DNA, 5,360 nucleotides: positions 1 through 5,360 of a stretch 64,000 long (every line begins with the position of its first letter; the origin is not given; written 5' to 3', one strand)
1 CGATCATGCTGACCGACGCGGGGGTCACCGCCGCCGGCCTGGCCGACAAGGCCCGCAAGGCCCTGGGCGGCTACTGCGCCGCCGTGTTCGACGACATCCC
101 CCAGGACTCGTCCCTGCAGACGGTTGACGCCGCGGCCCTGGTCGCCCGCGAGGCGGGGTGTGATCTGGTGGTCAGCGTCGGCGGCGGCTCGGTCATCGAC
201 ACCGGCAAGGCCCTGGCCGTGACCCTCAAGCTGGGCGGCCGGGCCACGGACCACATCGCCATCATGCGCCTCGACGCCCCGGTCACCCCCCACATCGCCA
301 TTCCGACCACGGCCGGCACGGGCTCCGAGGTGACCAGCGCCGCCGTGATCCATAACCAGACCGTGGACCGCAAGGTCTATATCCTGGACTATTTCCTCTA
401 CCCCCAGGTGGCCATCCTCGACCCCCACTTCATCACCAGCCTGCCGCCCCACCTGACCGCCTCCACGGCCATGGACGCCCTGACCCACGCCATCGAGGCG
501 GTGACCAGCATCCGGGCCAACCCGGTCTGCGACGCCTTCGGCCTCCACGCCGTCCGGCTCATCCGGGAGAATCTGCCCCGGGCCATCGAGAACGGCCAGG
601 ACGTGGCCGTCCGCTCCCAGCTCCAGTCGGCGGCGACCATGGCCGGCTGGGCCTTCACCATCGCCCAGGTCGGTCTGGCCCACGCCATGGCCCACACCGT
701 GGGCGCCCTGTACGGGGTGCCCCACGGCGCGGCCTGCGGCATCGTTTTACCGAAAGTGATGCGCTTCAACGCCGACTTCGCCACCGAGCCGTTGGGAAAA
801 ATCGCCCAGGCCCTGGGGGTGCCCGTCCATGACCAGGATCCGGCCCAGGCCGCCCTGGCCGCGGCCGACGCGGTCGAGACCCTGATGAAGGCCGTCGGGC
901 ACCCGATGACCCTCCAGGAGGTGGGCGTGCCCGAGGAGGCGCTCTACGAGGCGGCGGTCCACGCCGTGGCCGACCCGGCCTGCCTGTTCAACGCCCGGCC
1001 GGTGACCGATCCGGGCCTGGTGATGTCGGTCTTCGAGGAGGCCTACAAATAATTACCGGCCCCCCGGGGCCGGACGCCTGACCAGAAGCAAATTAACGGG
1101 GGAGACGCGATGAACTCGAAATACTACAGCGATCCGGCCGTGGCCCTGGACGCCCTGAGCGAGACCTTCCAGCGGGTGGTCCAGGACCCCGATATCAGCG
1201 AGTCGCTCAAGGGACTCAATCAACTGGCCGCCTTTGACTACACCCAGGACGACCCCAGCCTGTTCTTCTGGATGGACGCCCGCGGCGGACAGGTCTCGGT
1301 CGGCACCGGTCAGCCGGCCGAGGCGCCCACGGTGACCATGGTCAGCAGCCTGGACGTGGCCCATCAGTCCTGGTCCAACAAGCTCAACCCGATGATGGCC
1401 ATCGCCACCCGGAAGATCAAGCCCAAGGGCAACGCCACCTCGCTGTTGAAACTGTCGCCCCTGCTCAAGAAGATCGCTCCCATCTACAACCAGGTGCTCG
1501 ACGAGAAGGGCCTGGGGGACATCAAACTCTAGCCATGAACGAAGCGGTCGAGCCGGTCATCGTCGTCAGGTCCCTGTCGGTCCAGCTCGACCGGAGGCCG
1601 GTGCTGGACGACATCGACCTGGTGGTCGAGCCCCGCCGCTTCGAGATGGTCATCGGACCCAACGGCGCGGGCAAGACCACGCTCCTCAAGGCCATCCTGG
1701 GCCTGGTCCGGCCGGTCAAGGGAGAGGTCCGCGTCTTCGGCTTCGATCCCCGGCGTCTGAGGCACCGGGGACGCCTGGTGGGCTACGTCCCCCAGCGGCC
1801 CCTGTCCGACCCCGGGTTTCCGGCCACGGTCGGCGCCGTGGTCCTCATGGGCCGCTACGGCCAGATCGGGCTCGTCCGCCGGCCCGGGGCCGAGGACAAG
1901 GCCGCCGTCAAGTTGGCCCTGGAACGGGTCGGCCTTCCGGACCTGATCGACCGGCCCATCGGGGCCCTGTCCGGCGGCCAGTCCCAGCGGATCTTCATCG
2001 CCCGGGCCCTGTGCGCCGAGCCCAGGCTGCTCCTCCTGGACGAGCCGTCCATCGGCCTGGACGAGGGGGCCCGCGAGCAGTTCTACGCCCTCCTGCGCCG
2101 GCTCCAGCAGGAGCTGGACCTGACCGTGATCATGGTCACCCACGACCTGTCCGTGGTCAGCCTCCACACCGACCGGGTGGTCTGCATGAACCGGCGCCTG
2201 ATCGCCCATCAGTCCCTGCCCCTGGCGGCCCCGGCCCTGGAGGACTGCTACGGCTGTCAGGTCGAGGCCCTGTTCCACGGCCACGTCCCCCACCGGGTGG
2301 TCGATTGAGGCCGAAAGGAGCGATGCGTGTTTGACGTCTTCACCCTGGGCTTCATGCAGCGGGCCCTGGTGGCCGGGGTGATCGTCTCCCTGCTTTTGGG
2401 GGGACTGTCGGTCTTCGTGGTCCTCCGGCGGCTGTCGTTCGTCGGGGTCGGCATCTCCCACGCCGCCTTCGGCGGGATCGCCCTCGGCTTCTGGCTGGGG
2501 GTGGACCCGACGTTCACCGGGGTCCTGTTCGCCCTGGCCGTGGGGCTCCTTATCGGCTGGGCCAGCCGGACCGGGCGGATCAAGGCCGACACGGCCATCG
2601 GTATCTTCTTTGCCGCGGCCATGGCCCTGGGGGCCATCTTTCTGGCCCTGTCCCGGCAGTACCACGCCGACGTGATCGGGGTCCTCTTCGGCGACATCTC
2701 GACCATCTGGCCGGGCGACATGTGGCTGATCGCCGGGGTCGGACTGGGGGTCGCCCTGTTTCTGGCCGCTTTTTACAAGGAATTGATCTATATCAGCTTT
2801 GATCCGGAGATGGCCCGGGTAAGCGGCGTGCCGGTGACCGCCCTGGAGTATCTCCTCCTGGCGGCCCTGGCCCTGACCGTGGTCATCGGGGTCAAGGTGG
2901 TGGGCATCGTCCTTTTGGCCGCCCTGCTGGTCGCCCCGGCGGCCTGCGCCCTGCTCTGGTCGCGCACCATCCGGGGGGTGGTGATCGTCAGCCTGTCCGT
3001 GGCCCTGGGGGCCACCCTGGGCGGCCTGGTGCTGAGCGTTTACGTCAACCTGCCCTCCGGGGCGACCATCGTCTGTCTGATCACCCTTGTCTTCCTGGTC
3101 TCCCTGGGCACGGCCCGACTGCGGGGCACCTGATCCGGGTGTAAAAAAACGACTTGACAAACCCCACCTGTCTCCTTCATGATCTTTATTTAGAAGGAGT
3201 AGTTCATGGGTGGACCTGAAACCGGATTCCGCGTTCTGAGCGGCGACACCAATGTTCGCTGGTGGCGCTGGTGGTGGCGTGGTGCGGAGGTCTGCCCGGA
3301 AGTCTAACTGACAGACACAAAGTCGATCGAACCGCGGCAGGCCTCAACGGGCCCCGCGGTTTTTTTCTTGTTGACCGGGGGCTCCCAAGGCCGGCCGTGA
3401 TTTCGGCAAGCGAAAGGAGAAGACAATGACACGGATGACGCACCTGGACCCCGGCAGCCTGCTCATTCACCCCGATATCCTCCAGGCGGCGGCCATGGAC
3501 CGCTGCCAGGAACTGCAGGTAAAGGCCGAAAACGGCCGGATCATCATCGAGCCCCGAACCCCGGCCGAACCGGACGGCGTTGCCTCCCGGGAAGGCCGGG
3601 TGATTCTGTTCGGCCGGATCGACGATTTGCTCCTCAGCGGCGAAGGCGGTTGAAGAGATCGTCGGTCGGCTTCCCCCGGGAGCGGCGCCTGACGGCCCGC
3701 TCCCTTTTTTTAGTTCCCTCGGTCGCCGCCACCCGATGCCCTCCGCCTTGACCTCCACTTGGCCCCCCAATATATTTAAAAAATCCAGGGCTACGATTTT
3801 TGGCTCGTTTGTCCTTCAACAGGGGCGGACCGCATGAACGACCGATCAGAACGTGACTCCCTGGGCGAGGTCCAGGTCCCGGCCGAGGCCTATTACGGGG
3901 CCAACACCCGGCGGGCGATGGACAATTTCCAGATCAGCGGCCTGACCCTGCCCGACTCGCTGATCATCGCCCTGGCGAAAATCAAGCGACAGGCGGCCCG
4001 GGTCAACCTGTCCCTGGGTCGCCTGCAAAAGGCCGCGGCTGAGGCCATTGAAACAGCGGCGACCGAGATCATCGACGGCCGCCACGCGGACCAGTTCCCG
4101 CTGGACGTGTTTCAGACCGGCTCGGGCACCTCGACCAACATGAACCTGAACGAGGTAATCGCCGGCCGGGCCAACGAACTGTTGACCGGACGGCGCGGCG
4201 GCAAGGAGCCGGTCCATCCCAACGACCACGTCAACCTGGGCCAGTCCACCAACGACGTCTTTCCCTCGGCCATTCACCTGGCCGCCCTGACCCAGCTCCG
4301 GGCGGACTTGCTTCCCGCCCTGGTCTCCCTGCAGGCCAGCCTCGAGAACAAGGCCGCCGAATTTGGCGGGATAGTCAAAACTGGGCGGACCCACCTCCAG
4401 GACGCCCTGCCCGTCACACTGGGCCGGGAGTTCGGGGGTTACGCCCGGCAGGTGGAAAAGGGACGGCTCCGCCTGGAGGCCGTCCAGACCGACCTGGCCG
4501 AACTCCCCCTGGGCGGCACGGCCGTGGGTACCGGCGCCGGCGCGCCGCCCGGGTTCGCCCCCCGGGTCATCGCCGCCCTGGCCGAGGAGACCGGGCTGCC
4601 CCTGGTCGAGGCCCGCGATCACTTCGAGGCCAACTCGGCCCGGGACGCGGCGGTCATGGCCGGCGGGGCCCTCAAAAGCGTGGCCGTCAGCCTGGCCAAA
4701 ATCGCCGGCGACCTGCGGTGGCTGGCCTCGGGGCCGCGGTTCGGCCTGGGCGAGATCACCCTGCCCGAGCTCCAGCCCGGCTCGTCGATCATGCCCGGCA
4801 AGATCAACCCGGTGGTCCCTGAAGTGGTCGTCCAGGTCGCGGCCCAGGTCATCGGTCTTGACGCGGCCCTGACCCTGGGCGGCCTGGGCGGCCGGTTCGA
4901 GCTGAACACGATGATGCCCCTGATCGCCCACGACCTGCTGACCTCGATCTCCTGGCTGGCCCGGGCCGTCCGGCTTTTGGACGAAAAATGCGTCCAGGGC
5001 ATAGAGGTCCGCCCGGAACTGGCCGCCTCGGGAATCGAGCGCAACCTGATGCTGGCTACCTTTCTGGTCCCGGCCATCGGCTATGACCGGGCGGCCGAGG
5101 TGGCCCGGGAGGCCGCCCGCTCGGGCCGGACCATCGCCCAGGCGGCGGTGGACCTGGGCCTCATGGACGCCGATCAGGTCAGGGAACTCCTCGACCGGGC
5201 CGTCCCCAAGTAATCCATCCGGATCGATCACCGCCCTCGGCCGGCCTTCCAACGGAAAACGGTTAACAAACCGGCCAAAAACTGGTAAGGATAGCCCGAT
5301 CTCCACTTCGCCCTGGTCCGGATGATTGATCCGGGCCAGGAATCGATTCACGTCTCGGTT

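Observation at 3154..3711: Tryptophan attenuator controlling a lone AbrB-like small gene: candidate new Trp regulatory circuit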

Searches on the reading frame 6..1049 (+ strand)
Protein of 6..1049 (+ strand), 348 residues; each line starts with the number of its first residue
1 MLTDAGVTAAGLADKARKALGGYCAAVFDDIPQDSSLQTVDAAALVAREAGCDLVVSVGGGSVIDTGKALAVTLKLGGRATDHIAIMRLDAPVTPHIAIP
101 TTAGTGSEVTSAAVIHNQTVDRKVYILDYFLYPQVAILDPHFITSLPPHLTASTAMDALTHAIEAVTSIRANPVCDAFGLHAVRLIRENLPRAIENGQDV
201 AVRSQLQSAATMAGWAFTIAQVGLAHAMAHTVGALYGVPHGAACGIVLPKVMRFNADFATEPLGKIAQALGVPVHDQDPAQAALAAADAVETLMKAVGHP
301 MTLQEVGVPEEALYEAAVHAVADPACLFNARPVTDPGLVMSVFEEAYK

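Call 7: search_protein_families(library=pfam, proteins=[window:6-1049:+], max_evalue=1)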
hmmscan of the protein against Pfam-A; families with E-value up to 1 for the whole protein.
window:6-1049:+ (348 aa): 3 families
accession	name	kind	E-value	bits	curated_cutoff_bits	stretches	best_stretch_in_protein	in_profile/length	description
PF25137.1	ADH_Fe_C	-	2.1e-52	178.1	27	1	151-335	1-183/194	Fe-containing alcohol dehydrogenase family, C-terminal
PF00465.25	Fe-ADH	-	4.4e-36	124.4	31.3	1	2-140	28-168/168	Iron-containing alcohol dehydrogenase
PF13685.12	Fe-ADH_2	-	3.4e-06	27.6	28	1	3-74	26-97/149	Iron-containing alcohol dehydrogenase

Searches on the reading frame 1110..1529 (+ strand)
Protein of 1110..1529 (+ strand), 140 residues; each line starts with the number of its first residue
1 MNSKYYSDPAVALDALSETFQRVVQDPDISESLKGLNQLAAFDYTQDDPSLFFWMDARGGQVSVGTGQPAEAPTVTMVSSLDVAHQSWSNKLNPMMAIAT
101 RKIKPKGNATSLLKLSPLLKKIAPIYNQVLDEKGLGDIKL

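Call 7: search_protein_families(library=pfam, proteins=[window:1110-1529:+], max_evalue=1)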
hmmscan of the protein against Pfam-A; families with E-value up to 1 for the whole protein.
window:1110-1529:+ (140 aa): 1 family
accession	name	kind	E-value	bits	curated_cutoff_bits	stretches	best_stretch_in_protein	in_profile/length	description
PF02036.22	SCP2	-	5.2e-10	40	21.3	1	22-120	6-101/101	SCP-2 sterol transfer family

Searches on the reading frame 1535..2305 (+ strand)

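Call 7: search_protein_families(library=pfam, proteins=[window:1535-2305:+], max_evalue=1)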
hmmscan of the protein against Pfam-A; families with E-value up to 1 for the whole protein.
window:1535-2305:+ (257 aa): 32 families (the best 25 are shown)
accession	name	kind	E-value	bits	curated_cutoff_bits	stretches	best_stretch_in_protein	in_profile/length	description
PF00005.33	ABC_tran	-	1.5e-28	100.5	25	1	24-172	1-136/137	ABC transporter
PF13304.12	AAA_21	-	3.1e-13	50.9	27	2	141-208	234-303/304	AAA domain, putative AbiEii toxin, Type IV TA system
PF02463.25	SMC_N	-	5e-07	29.8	40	2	34-55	24-48/220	RecF/RecN/SMC N terminal domain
PF13514.12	AAA_27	-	0.0001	22.4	22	1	27-58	19-50/206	AAA domain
PF13555.12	AAA_29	-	0.00062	19.9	27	1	31-62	19-50/61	P-loop containing region of AAA domain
PF13604.12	AAA_30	-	0.0011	19.2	27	1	30-68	14-52/191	AAA domain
PF09818.15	ABC_ATPase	-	0.0011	18.5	23.2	0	33-54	78-99/283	P-loop domain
PF13476.12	AAA_23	-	0.0012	20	27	1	38-54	23-39/201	AAA domain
PF13191.12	AAA_16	-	0.0012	19.8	32.6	1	35-199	25-167/167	AAA ATPase domain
PF05621.17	TniB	-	0.0039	17.1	22.4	1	162-214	119-173/189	Bacterial TniB protein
PF00004.35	AAA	-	0.0072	17.2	21.2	1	39-56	3-20/131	ATPase family associated with various cellular activities (AAA)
PF13401.12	AAA_22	-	0.0074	17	27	1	34-58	5-29/130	AAA domain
PF13175.12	AAA_15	-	0.0079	16.3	32.1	1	36-55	25-44/374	AAA ATPase domain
PF03266.21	NTPase_1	-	0.0091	16.3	23.9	1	39-84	4-47/168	NTPase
PF00437.27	T2SSE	-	0.01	15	24.9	1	29-59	137-167/370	Type II/IV secretion system protein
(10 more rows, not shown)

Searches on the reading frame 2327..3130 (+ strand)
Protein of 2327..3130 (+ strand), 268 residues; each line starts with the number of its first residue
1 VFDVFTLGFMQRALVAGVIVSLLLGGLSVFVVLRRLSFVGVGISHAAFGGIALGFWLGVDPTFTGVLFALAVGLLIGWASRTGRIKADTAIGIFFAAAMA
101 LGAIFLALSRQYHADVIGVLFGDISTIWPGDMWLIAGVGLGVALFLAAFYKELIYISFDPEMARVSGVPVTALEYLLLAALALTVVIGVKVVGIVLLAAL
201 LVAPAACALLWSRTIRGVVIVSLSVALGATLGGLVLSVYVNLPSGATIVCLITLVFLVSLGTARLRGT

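Call 7: search_protein_families(library=pfam, proteins=[window:2327-3130:+], max_evalue=1)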
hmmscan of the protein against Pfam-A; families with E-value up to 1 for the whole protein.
window:2327-3130:+ (268 aa): 2 families
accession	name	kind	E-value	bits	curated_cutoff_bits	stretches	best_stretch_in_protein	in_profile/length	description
PF00950.22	ABC-3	-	2.5e-65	221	20.1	1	9-260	4-255/258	ABC 3 transport family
PF01032.23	FecCD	-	5.1e-05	22.9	26.5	1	55-258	99-307/311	FecCD transport family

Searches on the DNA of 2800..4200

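Call 4: search_rna_families(source=window, start=2800, end=4200, threshold=evalue, max_evalue=10, show_alignments=3)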
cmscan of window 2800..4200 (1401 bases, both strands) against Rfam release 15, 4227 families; matches with E-value up to 10: 4.
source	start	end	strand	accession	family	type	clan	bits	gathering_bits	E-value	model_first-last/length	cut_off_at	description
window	3301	3366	+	RF02241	Xoo2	Gene; sRNA;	-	20.9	45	0.26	1-78/78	no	Xanthomonadaceae sRNA Xoo2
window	2983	3047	+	RF02805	PyrR207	Gene; snRNA; snoRNA; HACA-box;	-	17.2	60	3.5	1-65/65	no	Pyrobaculum sRNA 207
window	4014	4025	+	RF03131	L25-Gammaproteobacteria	Cis-reg; leader;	-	15.4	34.1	6.2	8-19/26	no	L25-Gammaproteobacteria ribosomal protein leader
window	2948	3214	+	RF01877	MIAT_exon5_3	Gene; lncRNA;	-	12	90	0.29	136-382/382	no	Myocardial infarction associated transcript exon 5 conserved region 3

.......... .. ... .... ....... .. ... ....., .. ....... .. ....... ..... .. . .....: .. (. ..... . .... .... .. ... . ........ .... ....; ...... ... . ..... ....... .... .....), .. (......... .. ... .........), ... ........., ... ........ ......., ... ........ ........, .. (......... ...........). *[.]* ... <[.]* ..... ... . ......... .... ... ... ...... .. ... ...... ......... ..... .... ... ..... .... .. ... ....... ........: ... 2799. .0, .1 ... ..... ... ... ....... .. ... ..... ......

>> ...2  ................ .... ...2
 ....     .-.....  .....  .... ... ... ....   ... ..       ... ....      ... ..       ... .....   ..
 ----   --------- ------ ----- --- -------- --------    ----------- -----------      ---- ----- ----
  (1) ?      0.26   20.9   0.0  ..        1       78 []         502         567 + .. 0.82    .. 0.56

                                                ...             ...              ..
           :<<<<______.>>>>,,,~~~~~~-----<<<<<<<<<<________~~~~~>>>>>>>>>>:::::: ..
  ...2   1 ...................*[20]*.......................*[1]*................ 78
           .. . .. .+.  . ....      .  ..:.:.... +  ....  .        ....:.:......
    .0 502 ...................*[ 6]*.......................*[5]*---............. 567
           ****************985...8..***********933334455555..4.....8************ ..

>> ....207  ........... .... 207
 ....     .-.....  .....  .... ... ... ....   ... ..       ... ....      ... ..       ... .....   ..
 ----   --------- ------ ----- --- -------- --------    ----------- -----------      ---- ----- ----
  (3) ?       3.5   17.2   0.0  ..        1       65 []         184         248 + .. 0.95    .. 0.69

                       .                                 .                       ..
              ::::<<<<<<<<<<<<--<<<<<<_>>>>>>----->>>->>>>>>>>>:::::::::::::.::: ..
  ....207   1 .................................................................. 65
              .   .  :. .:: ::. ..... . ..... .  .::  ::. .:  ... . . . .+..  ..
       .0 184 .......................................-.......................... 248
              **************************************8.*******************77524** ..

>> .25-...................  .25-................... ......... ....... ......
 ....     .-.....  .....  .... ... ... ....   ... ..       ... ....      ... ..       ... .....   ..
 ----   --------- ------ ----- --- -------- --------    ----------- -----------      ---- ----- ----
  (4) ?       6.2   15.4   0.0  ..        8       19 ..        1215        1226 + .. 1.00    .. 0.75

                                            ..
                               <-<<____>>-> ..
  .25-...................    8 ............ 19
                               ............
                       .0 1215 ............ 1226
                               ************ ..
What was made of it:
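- On Rfam Trp_leader and other curated leader or riboswitch families: No relevant family appears even at E up to 10 in 2800-4200 (call 4).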

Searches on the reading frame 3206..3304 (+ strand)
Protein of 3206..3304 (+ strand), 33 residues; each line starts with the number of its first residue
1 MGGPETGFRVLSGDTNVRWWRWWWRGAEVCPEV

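Call 7: search_protein_families(library=pfam, proteins=[window:3206-3304:+], max_evalue=1)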
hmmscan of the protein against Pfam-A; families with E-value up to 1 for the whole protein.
window:3206-3304:+ (33 aa): 0 families

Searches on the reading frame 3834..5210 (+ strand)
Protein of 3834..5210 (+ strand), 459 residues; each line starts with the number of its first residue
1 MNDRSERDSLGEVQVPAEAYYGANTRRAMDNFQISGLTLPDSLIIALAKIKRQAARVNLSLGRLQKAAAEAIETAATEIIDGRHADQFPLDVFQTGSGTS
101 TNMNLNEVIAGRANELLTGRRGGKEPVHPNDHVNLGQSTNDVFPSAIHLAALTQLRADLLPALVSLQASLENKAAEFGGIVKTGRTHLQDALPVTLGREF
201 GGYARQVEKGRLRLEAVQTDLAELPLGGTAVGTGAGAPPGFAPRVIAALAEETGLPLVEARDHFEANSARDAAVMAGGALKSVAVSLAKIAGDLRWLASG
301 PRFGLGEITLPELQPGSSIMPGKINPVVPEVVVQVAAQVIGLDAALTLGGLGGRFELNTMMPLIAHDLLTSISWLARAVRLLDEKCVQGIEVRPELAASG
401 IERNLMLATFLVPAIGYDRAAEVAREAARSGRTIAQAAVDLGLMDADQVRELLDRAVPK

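Call 7: search_protein_families(library=pfam, proteins=[window:3834-5210:+], max_evalue=1)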
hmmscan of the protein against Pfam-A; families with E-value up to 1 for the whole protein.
window:3834-5210:+ (459 aa): 2 families
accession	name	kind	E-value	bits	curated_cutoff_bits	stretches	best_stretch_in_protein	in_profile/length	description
PF00206.25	Lyase_1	-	1.2e-95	321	27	1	11-341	1-312/312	Lyase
PF10415.14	FumaraseC_C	-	5.8e-16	59.1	32.5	1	407-454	1-48/54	Fumarase C C-terminus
